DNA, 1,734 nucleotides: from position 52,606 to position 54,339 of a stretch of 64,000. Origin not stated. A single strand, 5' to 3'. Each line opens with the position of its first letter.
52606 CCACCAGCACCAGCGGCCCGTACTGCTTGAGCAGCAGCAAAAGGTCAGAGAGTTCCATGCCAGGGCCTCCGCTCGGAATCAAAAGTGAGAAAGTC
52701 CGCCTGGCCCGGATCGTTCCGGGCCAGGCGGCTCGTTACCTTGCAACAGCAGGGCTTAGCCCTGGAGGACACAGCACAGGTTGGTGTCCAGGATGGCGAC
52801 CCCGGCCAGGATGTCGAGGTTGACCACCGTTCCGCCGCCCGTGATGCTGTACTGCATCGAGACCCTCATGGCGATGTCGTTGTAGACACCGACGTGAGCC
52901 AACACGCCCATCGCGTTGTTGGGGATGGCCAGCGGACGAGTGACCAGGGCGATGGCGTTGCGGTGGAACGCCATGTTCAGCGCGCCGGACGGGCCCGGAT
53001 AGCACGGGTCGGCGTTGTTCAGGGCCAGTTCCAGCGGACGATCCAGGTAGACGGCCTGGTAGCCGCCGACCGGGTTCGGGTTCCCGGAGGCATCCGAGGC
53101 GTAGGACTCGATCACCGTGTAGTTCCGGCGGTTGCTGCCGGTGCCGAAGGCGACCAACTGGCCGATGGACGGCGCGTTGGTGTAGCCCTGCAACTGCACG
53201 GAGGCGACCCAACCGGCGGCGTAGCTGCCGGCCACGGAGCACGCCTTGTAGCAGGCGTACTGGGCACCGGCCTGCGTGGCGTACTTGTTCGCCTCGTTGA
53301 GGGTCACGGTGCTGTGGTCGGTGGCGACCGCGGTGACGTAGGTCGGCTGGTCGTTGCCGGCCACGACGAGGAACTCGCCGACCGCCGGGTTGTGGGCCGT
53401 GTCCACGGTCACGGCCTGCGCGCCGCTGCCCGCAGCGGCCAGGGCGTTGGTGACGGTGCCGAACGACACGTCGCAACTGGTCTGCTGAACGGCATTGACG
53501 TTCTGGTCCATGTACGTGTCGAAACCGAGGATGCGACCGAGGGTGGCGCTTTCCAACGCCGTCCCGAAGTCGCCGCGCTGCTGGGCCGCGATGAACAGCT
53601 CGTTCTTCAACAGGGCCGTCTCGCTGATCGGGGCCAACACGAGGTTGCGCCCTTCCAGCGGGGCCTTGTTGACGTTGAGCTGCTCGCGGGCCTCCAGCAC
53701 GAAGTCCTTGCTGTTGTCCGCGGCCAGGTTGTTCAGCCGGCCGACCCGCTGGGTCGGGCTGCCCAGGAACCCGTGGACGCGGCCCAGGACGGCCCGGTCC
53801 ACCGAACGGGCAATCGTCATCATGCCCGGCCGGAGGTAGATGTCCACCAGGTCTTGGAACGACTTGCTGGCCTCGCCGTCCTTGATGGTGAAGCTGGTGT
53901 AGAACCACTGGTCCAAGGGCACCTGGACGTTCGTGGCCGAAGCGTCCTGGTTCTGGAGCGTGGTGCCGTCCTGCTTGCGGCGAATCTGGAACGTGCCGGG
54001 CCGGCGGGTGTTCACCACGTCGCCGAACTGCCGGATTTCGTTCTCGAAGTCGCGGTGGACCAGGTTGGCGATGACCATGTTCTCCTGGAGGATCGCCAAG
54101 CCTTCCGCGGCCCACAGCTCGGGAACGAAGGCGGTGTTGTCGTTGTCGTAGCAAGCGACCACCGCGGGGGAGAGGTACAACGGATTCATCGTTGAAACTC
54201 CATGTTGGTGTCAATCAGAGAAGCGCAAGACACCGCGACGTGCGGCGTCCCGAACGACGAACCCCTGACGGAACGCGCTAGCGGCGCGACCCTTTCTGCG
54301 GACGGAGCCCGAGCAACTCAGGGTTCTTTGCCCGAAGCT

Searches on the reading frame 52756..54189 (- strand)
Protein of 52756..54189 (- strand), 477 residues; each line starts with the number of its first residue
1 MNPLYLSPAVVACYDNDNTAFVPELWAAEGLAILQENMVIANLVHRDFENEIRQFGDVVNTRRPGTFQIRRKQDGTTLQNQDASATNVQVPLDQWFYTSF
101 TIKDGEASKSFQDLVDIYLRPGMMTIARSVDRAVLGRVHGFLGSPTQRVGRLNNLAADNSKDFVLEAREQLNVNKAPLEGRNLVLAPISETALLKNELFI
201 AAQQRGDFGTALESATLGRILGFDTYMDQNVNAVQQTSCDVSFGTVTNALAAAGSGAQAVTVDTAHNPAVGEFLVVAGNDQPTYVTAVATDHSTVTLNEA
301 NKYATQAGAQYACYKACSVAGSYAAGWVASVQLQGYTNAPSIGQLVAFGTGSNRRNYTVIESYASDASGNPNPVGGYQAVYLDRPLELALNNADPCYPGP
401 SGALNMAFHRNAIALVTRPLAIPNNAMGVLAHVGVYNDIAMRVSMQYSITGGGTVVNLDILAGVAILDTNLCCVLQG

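Call 21: search_protein_families(library=pfam, proteins=[window:52756-54189:-], max_evalue=0.01)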
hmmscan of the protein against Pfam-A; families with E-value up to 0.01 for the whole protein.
window:52756-54189:- (477 aa): 1 family
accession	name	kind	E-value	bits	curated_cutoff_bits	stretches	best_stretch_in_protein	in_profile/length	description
PF11651.14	P22_CoatProtein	-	5.2e-23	82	24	2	22-267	8-247/423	P22 coat protein - gene protein 5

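Call 40: search_dna_similar(query=window:52756-54189:-, collection=phages, mode=protein, max_evalue=0.00001, max_rows=12)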
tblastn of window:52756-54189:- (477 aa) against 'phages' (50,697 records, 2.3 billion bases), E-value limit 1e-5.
Records with a match: 114; places in all: 114; records where one place covers at least 80% of the query: 1.
Best place of each record, by identity: <60% 114.
By first word of the organism name: Vibrio 59; Streptomyces 15; Clostridium 10; Gordonia 8; Mycobacterium 5; Rhizobium 4; Shewanella 2; Aeribacillus 2; Roseobacter 2; Xanthomonas 1; and 6 more.
By host as written in the record: Vibrio parahaemolyticus 15; Vibrio crassostreae 10; Clostridium perfringens 9; Gordonia rubripertincta NRRL B-16540 6; Vibrio alginolyticus 5; Vibrio vulnificus 5; Streptomyces lividans JI 1326 4; - 3; and 43 more.
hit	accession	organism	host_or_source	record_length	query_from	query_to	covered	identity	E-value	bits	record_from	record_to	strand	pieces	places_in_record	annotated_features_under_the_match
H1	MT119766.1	Xanthomonas phage PBR31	Xanthomonas campestris pv. campestris ...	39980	29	477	94%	24.0%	2e-6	57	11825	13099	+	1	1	major capsid protein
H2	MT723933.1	Streptomyces phage Keanu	Streptomyces lividans JI 1326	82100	18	477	63%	34.6%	3e-22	163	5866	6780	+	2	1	7: major capsid protein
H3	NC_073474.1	Gordonia phage VanLee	Gordonia rubripertincta NRRL B-16540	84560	15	477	63%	30.6%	6e-13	136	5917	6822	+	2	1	8: major capsid protein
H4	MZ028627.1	Gordonia phage VanLee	Gordonia rubripertincta NRRL B-16540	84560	15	477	63%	30.6%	6e-13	136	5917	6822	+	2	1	8: major capsid protein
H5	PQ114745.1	Streptomyces phage Spocter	Streptomyces lividans JI 1326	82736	18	231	45%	33.9%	7e-24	111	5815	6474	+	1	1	7: major capsid protein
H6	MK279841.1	Streptomyces phage Hiyaa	Streptomyces lividans JI 1326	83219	18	231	45%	33.9%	7e-24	111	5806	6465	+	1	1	7: major capsid protein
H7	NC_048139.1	Streptomyces phage Hiyaa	Streptomyces lividans JI 1326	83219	18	231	45%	33.9%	7e-24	111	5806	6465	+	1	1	7: major head protein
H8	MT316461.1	Streptomyces phage Galactica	Streptomyces mirabilis NRRL B-2400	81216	18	242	47%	30.9%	3e-22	106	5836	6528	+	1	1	7: major capsid protein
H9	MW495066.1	Microcystis phage MaAM05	Microcystis sp. SG03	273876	21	234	45%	29.7%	8e-19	96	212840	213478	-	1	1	hypothetical protein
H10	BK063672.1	Caudoviricetes sp. vir515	Methanosarcinales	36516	21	244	47%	26.8%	7e-11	71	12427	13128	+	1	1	major head protein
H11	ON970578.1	Gordonia phage Aleemily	Gordonia rubripertincta NRRL B-16540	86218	15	231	45%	27.6%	7e-13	77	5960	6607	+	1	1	7: major capsid protein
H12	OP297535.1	Gordonia phage ObLaDi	Gordonia rubripertincta NRRL B-16540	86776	15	231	45%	27.6%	7e-13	77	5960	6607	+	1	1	7: major capsid protein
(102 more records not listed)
